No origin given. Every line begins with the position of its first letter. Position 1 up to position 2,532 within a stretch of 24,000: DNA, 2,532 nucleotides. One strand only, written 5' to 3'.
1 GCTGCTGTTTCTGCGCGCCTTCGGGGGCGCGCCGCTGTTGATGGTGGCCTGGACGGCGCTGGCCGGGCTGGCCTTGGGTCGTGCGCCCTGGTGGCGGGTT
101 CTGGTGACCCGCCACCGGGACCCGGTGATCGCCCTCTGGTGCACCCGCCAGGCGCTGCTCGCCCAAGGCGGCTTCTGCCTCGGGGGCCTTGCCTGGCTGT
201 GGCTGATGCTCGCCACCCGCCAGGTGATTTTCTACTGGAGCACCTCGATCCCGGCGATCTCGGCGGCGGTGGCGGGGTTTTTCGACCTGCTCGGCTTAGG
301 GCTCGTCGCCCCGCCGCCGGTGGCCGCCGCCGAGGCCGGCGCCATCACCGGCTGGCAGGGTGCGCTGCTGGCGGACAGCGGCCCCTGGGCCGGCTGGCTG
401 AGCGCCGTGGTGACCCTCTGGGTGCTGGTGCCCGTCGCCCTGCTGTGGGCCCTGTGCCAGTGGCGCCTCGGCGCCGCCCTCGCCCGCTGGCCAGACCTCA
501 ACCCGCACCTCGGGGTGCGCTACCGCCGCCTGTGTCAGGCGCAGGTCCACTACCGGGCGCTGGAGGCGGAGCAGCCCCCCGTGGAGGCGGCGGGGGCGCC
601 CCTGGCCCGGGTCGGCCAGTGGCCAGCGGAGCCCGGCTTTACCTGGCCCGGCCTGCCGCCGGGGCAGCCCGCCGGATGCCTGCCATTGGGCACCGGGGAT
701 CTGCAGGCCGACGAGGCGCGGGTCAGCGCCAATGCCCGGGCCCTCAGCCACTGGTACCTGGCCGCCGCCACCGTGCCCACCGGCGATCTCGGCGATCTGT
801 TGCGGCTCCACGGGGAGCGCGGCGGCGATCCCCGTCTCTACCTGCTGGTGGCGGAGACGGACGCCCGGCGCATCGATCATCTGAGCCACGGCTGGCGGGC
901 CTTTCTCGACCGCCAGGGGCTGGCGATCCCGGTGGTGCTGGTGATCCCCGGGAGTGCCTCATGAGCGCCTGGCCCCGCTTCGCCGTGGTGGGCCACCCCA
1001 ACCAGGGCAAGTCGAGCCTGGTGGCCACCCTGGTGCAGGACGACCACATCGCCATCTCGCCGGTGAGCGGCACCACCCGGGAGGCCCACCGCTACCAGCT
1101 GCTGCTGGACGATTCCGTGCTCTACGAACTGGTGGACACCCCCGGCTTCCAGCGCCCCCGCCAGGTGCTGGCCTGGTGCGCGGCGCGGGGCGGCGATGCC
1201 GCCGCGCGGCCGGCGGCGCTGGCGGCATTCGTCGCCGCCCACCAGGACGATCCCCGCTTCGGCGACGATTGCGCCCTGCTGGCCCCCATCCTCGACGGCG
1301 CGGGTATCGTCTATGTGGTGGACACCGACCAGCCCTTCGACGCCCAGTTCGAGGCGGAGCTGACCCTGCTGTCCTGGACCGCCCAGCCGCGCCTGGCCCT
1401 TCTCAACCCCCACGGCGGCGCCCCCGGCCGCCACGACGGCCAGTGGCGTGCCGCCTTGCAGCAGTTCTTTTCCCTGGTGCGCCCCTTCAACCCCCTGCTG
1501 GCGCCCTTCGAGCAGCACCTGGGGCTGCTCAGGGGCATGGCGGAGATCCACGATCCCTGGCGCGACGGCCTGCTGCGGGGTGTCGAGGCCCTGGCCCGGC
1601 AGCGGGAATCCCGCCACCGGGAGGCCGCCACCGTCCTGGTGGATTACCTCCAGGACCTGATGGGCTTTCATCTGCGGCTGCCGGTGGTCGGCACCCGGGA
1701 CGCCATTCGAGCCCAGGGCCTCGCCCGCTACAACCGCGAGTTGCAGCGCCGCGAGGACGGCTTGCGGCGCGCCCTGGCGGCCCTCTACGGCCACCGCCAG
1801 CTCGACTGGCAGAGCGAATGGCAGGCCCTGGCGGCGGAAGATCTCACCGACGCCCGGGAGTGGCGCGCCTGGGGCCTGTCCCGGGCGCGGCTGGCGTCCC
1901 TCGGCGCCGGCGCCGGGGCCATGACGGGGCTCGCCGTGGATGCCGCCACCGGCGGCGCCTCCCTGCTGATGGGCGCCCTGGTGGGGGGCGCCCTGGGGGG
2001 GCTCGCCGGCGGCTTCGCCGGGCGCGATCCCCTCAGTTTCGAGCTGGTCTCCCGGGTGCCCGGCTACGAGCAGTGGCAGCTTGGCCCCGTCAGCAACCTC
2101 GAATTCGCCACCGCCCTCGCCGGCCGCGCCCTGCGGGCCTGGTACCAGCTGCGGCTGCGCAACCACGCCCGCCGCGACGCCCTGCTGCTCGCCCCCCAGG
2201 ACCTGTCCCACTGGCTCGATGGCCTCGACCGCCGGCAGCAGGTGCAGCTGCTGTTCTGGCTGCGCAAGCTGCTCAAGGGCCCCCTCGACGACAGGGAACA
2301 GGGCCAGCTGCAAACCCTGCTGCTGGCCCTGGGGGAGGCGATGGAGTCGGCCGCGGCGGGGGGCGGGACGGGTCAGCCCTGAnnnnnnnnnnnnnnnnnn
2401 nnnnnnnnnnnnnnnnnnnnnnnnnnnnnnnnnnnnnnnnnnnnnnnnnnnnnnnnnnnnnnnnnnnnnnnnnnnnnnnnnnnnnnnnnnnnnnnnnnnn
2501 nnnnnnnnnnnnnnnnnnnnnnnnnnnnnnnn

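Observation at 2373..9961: Locus-level hypothesis: an archaic chaperone-usher pilus wired to c-di-GMP by three receptor-type elements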

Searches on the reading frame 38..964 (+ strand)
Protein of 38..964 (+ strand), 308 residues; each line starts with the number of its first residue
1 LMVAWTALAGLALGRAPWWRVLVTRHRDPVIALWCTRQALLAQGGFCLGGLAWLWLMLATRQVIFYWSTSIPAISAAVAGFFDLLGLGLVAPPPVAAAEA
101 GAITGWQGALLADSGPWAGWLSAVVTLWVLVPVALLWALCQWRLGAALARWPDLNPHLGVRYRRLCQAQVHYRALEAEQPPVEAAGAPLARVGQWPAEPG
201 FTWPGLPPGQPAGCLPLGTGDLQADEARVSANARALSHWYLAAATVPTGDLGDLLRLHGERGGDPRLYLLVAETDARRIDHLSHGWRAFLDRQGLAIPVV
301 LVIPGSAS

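Call 15: search_protein_families(library=pfam, proteins=[window:38-964:+], max_evalue=0.001)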
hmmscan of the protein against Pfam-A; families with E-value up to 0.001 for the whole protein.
window:38-964:+ (308 aa): 1 family
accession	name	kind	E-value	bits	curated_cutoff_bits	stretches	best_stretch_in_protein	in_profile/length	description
PF11067.13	DUF2868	-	1.8e-08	34.8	26.8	1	19-197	14-196/315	Protein of unknown function (DUF2868)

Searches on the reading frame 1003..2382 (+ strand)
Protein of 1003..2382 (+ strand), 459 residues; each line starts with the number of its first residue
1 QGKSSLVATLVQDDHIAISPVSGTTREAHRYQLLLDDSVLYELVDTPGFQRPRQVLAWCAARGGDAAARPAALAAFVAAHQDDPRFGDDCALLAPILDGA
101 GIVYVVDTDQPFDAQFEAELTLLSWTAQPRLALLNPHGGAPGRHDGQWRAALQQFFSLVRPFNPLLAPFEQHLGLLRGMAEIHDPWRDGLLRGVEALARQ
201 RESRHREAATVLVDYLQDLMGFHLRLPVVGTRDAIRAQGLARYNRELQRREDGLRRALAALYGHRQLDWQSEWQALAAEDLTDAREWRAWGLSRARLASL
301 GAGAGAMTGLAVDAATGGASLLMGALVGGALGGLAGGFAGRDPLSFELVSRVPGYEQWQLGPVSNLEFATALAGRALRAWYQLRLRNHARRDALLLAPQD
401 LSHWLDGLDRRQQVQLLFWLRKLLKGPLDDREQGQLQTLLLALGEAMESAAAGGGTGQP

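Call 15: search_protein_families(library=pfam, proteins=[window:1003-2382:+], max_evalue=0.001)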
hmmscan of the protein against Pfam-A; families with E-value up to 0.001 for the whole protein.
window:1003-2382:+ (459 aa): 2 families
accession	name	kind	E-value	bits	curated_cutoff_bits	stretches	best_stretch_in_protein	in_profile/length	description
PF11981.13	DUF3482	-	1.9e-42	146.1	29.2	1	149-413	1-258/293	Domain of unknown function (DUF3482)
PF01926.29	MMR_HSR1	-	4.5e-07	30.4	21.9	1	2-55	11-57/113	50S ribosome-binding GTPase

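Call 74: find_related_loci(query=window:1003-2382:+, collection=metagenome_contigs, flank=10000)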
Query window:1003-2382:+ (459 aa) in metagenome_contigs; peptide patterns used: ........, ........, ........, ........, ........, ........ (x = any residue, [..] = any of these).
109 stretches matched a pattern; 16 encode a relative of the query (tblastn E <= 1e-3); 16 distinct loci.
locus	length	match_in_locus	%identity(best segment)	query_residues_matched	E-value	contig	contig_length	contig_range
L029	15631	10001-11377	99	1-459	0e+0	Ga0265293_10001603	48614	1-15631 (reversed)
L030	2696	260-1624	77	1-456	0e+0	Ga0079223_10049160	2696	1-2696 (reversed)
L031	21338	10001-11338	76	1-448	0e+0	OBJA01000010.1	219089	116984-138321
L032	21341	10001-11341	77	1-449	0e+0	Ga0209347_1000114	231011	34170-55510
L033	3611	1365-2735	75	1-454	0e+0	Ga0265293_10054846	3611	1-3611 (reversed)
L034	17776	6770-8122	75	1-448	0e+0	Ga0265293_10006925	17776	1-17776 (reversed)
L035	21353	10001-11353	69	1-453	0e+0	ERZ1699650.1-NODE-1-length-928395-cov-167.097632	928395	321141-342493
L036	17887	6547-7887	69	1-449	0e+0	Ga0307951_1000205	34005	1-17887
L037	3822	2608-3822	78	1-403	0e+0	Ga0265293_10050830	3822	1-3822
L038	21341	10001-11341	69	1-449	0e+0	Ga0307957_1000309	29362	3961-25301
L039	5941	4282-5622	70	1-449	0e+0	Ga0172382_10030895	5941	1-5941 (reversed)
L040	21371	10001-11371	72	1-459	0e+0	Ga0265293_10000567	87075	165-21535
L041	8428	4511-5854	69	1-451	6e-171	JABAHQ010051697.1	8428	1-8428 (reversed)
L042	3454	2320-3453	73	1-379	8e-179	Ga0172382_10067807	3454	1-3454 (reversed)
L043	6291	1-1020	77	116-456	2e-149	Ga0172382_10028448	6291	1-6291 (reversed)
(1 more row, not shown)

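Call 78: search_protein_families(library=pfam, proteins=[L032:11383-12555:-, L032:12515-14617:-, L031:11357-12196:+], max_evalue=0.001)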
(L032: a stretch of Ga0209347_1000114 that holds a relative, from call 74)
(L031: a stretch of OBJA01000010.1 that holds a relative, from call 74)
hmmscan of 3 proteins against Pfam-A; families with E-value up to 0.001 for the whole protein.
L032:11383-12555:- (390 aa): 1 family
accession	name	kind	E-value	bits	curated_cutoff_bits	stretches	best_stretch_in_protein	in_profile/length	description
PF03929.21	PepSY_TM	-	8.4e-37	128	28.8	1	52-387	1-295/295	PepSY-associated TM region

L032:12515-14617:- (700 aa): 2 families
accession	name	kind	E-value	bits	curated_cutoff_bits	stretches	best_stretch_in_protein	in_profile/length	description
PF00593.30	TonB_dep_Rec_b-barrel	-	1.8e-28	101.1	27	1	222-665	17-436/436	TonB dependent receptor-like, beta-barrel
PF07715.20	Plug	-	2.2e-14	54.3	23.9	1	42-146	2-107/107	TonB-dependent Receptor Plug Domain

L031:11357-12196:+ (279 aa): 4 families
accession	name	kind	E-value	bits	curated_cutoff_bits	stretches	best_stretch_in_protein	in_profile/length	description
PF00561.26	Abhydrolase_1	-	5.9e-17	62.6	25.8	1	39-263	2-244/245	alpha/beta hydrolase fold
PF12697.13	Abhydrolase_6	-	5.6e-13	50.5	26.3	1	59-268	23-215/217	Alpha/beta hydrolase family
PF03096.20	Ndr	-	6.2e-05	22.3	23.3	1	84-142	81-139/283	Ndr family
PF12146.15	Hydrolase_4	-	7.2e-05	22.6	27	1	62-238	31-210/239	Serine aminopeptidase, S33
